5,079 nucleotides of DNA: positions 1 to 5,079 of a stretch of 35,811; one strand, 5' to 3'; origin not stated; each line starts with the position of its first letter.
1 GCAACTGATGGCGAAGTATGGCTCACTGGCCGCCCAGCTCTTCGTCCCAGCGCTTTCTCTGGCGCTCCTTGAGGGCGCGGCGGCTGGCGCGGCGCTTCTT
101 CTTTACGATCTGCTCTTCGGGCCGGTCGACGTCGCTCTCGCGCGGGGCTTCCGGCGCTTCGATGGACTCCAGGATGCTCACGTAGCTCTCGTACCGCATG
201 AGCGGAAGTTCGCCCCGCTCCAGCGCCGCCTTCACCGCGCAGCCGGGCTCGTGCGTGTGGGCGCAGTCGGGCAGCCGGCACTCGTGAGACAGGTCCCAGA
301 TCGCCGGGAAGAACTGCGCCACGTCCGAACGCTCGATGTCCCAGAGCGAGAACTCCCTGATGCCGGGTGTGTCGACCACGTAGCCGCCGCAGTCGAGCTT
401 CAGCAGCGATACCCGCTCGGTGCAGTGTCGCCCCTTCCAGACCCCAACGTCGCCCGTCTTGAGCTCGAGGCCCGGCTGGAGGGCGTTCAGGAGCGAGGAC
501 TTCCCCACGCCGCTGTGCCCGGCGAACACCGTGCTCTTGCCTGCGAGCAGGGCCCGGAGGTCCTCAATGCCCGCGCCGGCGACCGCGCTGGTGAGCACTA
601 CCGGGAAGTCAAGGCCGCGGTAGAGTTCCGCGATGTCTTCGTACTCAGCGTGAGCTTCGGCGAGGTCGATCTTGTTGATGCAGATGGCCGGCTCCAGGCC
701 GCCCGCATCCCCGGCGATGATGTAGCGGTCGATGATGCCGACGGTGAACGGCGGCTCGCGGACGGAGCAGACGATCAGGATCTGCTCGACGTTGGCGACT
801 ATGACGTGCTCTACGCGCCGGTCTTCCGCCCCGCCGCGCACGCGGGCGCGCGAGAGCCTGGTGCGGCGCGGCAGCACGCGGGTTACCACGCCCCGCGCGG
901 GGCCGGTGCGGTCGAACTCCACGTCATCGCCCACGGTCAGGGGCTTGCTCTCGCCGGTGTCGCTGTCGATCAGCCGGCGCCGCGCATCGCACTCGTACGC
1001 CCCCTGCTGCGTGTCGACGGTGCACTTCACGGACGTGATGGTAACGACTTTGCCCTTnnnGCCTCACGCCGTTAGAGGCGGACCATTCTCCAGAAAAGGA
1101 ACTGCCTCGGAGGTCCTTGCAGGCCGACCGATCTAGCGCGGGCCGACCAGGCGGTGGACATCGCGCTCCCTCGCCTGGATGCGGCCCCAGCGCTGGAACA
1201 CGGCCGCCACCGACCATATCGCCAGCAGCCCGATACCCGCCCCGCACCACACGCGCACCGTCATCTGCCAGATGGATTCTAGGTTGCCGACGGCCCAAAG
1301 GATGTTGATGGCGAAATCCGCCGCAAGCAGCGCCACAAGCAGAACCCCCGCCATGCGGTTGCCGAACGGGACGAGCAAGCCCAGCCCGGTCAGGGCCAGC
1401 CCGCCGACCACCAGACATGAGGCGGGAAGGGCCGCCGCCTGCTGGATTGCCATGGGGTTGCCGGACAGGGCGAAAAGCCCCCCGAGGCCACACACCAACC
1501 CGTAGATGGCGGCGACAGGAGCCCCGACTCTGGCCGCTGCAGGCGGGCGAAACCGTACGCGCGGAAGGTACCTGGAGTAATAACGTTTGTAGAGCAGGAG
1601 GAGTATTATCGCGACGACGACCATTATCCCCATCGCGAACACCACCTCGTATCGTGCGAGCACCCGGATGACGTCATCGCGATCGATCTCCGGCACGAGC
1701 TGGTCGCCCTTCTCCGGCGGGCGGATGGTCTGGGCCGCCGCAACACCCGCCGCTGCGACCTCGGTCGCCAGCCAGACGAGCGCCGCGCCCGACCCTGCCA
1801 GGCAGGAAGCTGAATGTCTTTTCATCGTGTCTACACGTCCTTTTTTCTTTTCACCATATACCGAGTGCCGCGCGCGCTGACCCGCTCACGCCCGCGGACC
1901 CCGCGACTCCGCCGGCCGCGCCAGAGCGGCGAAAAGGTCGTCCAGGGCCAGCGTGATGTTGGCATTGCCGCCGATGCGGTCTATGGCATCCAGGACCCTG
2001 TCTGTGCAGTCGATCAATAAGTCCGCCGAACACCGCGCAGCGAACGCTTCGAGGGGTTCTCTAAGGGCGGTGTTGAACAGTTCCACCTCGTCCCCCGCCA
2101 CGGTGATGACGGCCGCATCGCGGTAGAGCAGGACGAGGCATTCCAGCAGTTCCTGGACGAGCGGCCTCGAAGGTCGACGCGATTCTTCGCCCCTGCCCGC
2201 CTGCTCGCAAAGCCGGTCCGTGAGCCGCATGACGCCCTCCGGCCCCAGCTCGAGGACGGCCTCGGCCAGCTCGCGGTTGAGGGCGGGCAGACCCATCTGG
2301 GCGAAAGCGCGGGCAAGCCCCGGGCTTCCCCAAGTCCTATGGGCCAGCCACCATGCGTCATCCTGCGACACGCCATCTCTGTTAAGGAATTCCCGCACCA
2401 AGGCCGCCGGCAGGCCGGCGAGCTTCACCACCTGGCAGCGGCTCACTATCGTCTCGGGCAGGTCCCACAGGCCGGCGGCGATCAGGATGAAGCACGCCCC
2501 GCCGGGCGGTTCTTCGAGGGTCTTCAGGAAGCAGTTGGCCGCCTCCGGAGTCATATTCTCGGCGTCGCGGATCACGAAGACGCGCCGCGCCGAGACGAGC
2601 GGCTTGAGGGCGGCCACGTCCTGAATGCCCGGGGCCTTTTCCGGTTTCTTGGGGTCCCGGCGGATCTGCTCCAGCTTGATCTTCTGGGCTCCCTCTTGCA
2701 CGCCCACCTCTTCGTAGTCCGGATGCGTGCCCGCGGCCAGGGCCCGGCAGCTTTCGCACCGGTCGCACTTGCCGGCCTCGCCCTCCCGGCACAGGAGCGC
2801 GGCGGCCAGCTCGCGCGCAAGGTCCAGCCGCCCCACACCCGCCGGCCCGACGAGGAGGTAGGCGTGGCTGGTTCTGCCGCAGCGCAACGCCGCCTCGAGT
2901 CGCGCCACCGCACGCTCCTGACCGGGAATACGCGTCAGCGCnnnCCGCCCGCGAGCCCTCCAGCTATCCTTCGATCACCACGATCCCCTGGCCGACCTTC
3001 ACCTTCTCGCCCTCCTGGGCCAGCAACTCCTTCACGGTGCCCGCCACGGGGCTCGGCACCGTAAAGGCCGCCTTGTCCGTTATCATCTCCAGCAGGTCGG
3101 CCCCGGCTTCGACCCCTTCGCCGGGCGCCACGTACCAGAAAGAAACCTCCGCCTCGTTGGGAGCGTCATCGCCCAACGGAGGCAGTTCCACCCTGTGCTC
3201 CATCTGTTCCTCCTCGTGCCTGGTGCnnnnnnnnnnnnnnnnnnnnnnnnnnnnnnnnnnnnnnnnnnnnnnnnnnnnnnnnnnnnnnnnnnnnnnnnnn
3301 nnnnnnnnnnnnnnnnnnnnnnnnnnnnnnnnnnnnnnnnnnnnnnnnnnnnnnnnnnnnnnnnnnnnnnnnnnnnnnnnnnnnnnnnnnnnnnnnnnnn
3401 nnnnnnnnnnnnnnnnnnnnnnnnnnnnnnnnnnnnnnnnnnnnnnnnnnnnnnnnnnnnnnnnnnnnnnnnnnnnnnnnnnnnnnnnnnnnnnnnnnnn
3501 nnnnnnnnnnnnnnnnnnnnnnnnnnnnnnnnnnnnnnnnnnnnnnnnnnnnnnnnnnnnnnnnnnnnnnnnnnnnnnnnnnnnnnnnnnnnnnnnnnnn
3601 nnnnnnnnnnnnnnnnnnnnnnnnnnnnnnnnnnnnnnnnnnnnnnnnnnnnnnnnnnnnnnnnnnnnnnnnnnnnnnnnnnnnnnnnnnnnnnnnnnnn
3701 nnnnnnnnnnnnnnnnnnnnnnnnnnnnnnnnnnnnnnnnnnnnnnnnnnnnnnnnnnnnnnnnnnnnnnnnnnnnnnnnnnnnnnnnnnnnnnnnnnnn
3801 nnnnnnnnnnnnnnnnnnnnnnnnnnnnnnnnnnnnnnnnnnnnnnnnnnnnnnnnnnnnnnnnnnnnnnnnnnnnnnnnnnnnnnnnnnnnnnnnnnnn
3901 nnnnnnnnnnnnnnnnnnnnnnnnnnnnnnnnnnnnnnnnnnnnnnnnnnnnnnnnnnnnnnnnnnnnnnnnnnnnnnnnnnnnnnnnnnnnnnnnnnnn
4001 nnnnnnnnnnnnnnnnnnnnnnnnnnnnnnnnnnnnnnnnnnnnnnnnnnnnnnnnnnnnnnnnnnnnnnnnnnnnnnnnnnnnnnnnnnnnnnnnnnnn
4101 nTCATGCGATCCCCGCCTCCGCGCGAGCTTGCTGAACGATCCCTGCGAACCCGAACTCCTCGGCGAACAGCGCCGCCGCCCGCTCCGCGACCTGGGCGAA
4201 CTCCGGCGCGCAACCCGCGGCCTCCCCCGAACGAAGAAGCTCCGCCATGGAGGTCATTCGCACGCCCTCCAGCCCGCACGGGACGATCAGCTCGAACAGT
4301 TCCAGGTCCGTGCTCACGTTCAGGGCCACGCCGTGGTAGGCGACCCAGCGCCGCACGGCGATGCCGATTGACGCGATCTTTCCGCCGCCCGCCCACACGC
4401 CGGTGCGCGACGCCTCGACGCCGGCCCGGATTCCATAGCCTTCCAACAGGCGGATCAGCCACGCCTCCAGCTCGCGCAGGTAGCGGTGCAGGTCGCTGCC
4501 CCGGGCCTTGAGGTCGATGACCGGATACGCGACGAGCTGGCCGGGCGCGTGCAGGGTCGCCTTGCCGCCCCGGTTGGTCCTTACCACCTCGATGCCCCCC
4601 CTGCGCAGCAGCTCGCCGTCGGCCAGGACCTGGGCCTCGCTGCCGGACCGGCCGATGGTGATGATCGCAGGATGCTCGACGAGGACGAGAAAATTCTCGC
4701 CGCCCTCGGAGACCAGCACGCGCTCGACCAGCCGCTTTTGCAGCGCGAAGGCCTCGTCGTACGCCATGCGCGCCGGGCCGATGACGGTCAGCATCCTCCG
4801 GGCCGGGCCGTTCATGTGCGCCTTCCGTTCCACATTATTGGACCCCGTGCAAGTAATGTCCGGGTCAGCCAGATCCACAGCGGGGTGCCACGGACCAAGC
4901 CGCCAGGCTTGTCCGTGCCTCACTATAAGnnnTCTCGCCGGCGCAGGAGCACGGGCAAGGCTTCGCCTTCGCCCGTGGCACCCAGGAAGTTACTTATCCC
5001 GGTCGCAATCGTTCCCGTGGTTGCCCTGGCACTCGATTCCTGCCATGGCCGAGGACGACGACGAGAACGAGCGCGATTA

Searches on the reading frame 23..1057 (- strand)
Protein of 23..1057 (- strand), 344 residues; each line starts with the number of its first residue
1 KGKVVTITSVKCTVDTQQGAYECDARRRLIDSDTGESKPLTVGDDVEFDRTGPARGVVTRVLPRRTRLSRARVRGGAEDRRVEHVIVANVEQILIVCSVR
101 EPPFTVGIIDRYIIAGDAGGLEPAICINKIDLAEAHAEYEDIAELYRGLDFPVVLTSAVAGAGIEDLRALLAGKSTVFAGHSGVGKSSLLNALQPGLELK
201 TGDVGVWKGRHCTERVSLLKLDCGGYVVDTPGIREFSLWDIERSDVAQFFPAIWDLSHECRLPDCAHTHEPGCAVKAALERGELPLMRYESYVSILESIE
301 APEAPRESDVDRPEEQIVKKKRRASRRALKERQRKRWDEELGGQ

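Call 87: search_protein_families(library=pfam, proteins=[window:23-1057:-], max_evalue=0.001)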
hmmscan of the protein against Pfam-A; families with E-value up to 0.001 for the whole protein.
window:23-1057:- (344 aa): 6 families
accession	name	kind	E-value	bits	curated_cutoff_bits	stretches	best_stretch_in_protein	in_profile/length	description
PF03193.22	RsgA_GTPase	-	2.9e-50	170.9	30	1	61-239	1-174/174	RsgA GTPase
PF02421.24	FeoB_N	-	7.2e-09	35.8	27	0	124-168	109-153/156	Ferrous iron transport protein B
PF01926.29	MMR_HSR1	-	5.8e-05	23.6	21.9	1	177-234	3-58/113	50S ribosome-binding GTPase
PF16745.11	RsgA_N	-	0.00016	21.8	27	1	1-58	1-54/54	RsgA N-terminal domain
PF00009.33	GTP_EFTU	-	0.00073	19.6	26.5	0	120-170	121-181/188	Elongation factor Tu GTP binding domain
PF00005.33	ABC_tran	-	0.00097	20.2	25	0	172-212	10-49/137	ABC transporter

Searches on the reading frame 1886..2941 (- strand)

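Call 87: search_protein_families(library=pfam, proteins=[window:1886-2941:-], max_evalue=0.001)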
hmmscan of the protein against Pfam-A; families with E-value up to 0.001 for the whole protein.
window:1886-2941:- (351 aa): 2 families
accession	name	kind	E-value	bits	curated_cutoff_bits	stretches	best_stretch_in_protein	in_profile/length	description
PF13177.12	DNA_pol3_delta2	-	1.3e-41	142.7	27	1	7-175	1-158/161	DNA polymerase III, delta subunit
PF13191.12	AAA_16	-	4.3e-05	24.5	32.6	1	5-69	2-74/167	AAA ATPase domain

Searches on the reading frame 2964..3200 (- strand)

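Call 42: search_protein_families(library=pfam, proteins=[window:2964-3200:-], max_evalue=0.001)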
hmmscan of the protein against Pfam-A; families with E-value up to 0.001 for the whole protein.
window:2964-3200:- (78 aa): 2 families
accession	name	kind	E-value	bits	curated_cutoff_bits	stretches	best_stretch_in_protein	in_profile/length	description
PF00364.28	Biotin_lipoyl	-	3.9e-16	59.1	22.1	1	4-76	3-73/73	Biotin-requiring enzyme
PF13437.12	HlyD_3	-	0.00012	23.2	22.2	0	48-77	2-31/106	HlyD family secretion protein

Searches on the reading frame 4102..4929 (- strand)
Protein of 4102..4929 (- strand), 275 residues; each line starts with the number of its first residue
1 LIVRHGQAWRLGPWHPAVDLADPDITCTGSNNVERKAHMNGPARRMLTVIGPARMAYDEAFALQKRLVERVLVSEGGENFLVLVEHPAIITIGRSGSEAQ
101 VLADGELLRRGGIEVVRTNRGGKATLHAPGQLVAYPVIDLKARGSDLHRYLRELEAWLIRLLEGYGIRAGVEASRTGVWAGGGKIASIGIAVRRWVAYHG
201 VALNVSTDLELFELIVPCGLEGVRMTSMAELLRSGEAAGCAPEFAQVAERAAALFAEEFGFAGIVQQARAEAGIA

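Call 87: search_protein_families(library=pfam, proteins=[window:4102-4929:-], max_evalue=0.001)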
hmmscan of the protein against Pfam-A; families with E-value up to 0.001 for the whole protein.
window:4102-4929:- (275 aa): 2 families
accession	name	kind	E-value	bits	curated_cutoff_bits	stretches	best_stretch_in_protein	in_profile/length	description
PF21948.1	LplA-B_cat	-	9.2e-44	150.2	27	1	57-233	2-183/200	Lipoyl protein ligase A/B catalytic domain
PF03099.24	BPL_LplA_LipB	-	0.00015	22.1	21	1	109-208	22-133/133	Biotin/lipoate A/B protein ligase family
